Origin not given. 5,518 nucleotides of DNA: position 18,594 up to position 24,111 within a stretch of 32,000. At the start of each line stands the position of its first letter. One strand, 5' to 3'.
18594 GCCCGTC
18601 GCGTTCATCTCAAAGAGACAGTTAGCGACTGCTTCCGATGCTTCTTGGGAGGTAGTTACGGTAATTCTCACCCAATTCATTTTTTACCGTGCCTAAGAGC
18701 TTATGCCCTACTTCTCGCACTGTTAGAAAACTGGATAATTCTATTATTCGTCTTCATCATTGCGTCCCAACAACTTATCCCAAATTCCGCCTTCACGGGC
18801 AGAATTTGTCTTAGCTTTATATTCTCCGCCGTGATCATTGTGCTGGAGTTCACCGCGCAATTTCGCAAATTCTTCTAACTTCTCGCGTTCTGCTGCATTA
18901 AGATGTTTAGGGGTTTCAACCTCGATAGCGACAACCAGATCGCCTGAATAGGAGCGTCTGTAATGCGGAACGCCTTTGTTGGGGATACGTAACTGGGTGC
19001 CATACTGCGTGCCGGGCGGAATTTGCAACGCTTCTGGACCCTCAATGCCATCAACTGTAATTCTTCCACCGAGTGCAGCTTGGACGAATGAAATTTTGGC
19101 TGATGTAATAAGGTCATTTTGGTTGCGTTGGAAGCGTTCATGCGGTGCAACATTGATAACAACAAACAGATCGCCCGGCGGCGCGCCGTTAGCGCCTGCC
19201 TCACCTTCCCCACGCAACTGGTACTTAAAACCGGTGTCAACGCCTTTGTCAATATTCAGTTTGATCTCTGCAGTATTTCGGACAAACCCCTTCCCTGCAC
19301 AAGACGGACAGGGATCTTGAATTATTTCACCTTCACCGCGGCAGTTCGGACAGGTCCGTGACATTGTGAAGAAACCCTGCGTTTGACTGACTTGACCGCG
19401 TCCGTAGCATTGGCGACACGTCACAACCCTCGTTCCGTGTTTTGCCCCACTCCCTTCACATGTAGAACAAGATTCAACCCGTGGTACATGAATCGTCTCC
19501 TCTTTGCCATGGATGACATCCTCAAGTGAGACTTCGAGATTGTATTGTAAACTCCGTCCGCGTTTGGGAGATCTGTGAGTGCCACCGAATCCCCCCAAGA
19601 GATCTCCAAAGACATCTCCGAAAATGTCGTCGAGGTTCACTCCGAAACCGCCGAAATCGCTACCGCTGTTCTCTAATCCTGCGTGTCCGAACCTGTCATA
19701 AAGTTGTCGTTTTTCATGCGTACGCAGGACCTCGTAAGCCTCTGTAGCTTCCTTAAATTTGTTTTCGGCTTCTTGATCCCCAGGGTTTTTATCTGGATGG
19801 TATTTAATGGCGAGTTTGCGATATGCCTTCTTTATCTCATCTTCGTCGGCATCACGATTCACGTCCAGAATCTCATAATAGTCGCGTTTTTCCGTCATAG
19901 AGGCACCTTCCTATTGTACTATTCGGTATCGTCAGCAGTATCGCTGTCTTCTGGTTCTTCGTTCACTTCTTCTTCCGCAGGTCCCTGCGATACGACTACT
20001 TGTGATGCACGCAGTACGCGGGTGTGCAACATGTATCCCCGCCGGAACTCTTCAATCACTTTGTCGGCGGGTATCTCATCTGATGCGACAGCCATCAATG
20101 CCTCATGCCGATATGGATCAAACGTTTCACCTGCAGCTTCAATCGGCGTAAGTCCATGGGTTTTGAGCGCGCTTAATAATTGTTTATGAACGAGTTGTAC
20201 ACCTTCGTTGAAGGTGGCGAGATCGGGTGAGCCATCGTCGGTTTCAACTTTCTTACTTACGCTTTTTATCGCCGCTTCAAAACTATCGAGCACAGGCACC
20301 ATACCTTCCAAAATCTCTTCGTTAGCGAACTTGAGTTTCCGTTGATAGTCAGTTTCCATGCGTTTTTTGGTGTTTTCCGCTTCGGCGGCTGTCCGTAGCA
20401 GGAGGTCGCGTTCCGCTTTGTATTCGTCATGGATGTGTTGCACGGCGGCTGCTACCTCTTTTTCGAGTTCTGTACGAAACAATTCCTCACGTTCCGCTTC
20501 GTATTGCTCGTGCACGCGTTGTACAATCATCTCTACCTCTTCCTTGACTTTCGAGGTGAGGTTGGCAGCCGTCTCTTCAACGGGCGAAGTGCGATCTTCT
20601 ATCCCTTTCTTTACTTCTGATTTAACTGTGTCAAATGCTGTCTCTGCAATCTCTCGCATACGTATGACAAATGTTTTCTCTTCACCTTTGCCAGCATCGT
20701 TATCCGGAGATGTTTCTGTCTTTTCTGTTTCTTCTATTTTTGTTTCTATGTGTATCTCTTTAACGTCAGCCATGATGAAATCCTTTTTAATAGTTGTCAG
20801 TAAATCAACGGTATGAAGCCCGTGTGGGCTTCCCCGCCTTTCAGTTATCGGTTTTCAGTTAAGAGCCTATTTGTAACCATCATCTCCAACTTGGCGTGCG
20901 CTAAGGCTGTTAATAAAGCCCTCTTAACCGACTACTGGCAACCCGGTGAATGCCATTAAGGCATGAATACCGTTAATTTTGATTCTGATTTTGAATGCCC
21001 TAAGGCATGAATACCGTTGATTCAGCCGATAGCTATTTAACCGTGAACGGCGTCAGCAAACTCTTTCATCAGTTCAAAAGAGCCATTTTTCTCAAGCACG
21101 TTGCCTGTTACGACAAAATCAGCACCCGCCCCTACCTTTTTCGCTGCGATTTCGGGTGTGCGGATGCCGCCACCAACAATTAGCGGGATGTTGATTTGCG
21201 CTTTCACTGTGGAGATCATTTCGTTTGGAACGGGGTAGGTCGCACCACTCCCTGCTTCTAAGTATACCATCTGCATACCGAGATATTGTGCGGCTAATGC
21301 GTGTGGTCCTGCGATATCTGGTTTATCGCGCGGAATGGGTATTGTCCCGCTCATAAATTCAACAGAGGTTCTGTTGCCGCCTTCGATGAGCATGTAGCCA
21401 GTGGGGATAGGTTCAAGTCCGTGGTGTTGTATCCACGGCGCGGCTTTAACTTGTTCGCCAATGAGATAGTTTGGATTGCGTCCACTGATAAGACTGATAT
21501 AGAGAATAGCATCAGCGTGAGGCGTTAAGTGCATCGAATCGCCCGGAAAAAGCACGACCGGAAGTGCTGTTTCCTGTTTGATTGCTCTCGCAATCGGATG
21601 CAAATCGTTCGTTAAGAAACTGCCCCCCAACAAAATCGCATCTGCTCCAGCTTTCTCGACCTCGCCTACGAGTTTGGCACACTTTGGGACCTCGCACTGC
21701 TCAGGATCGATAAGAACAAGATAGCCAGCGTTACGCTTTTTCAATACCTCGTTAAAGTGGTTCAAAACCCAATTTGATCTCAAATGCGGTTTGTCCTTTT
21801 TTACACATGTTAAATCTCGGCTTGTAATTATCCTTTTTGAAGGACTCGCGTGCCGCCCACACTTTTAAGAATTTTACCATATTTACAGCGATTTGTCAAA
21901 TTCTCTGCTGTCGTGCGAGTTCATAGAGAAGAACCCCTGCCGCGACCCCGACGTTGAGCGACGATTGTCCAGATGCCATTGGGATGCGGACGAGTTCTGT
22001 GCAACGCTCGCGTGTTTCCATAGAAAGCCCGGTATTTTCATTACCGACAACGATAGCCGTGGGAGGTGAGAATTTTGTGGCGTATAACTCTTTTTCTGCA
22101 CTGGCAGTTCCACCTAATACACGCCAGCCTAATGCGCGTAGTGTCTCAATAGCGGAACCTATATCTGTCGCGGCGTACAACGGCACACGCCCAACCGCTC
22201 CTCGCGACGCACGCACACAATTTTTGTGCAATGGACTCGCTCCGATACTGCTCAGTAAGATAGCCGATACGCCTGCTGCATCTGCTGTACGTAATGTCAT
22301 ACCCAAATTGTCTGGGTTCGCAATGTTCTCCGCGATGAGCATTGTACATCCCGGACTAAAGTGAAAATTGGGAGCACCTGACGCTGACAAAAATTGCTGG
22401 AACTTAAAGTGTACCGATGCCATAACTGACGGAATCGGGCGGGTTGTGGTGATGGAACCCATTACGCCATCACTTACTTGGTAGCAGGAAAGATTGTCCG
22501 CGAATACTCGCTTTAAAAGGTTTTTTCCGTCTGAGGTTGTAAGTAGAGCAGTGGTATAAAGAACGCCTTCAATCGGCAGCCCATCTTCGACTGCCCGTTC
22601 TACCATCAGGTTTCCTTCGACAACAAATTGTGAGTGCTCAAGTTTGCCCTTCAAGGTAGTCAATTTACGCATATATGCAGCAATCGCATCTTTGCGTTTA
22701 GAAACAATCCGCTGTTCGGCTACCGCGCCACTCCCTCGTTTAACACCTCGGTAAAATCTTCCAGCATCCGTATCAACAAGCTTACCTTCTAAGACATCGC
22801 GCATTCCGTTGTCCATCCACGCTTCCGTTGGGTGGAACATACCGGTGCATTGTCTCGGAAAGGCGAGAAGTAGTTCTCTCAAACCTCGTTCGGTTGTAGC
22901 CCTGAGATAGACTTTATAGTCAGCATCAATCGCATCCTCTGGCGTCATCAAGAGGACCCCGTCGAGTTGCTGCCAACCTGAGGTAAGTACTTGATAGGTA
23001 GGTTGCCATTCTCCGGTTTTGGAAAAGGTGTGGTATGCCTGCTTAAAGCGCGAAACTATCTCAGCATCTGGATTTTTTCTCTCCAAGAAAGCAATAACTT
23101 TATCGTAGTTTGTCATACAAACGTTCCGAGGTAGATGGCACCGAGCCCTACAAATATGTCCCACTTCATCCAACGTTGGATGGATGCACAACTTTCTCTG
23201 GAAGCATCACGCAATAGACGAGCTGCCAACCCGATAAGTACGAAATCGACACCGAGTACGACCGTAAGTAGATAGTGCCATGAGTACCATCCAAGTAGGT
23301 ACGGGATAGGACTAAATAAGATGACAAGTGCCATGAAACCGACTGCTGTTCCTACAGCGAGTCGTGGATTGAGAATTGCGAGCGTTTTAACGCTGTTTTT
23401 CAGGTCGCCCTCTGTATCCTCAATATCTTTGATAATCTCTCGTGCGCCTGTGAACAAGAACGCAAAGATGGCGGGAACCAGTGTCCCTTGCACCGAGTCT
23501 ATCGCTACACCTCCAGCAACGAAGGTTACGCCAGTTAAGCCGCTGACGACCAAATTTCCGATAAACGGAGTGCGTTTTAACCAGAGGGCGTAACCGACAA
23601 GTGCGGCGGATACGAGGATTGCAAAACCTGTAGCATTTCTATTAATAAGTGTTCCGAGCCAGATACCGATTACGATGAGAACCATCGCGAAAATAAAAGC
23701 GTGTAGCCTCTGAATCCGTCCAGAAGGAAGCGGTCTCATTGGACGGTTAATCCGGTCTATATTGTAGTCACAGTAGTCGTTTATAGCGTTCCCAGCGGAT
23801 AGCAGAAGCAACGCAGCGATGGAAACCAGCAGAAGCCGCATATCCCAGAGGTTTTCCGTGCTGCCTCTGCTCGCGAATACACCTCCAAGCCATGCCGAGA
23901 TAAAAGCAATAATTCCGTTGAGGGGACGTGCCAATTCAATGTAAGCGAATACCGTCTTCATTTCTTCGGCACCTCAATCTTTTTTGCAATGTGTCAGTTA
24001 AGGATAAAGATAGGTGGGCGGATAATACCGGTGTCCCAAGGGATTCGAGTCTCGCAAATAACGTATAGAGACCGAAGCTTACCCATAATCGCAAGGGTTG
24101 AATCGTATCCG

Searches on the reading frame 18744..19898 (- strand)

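Call 81: search_protein_families(library=pfam, proteins=[window:18744-19898:-], max_evalue=0.00001)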
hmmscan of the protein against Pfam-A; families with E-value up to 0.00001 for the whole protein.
window:18744-19898:- (384 aa): 4 families
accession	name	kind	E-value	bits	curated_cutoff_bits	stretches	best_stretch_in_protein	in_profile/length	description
PF01556.23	DnaJ_C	-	2e-45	155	26.6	1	117-330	1-152/152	DnaJ C terminal domain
PF00226.36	DnaJ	-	3.9e-27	94.6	27.8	1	6-68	1-63/63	DnaJ domain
PF00684.25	DnaJ_CXXCXGXG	-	1.9e-16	60.5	32.7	1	144-204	1-65/65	DnaJ central domain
PF15777.11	Anti-TRAP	-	6.8e-06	26.4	32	0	181-207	11-43/59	Tryptophan RNA-binding attenuator protein inhibitory protein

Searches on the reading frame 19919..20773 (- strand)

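Call 81: search_protein_families(library=pfam, proteins=[window:19919-20773:-], max_evalue=0.00001)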
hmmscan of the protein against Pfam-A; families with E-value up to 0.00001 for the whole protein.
window:19919-20773:- (284 aa): 1 family
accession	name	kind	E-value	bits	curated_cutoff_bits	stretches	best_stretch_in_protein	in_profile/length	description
PF01025.24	GrpE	-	2e-41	141.8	25.8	1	99-263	8-165/165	GrpE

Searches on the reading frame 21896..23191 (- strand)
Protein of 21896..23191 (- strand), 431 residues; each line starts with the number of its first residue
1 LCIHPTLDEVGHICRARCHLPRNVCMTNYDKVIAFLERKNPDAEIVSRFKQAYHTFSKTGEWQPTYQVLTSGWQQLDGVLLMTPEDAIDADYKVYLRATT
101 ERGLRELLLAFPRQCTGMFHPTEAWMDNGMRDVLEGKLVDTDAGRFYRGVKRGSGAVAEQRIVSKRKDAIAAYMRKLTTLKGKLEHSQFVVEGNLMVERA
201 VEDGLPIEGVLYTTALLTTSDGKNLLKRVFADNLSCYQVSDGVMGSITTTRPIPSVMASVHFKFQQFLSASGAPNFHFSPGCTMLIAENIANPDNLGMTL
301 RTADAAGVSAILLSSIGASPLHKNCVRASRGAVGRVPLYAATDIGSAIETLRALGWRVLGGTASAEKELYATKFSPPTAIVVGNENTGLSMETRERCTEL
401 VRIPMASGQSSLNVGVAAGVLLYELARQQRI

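Call 81: search_protein_families(library=pfam, proteins=[window:21896-23191:-], max_evalue=0.00001)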
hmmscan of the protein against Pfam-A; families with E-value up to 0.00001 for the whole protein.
window:21896-23191:- (431 aa): 2 families
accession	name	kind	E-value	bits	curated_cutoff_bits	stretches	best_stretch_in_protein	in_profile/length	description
PF00588.24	SpoU_methylase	-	5.3e-34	117.8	29.7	1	284-423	3-142/142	SpoU rRNA Methylase family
PF22435.1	MRM3-like_sub_bind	-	1.5e-07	32.2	27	1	173-251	6-77/84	MRM3-like substrate binding domain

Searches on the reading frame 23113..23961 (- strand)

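Call 81: search_protein_families(library=pfam, proteins=[window:23113-23961:-], max_evalue=0.00001)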
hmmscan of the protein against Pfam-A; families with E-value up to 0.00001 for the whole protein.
window:23113-23961:- (282 aa): 1 family
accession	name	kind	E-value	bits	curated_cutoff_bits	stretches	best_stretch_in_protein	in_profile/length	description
PF01040.23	UbiA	-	5.2e-42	144.3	34.2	1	20-265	2-245/250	UbiA prenyltransferase family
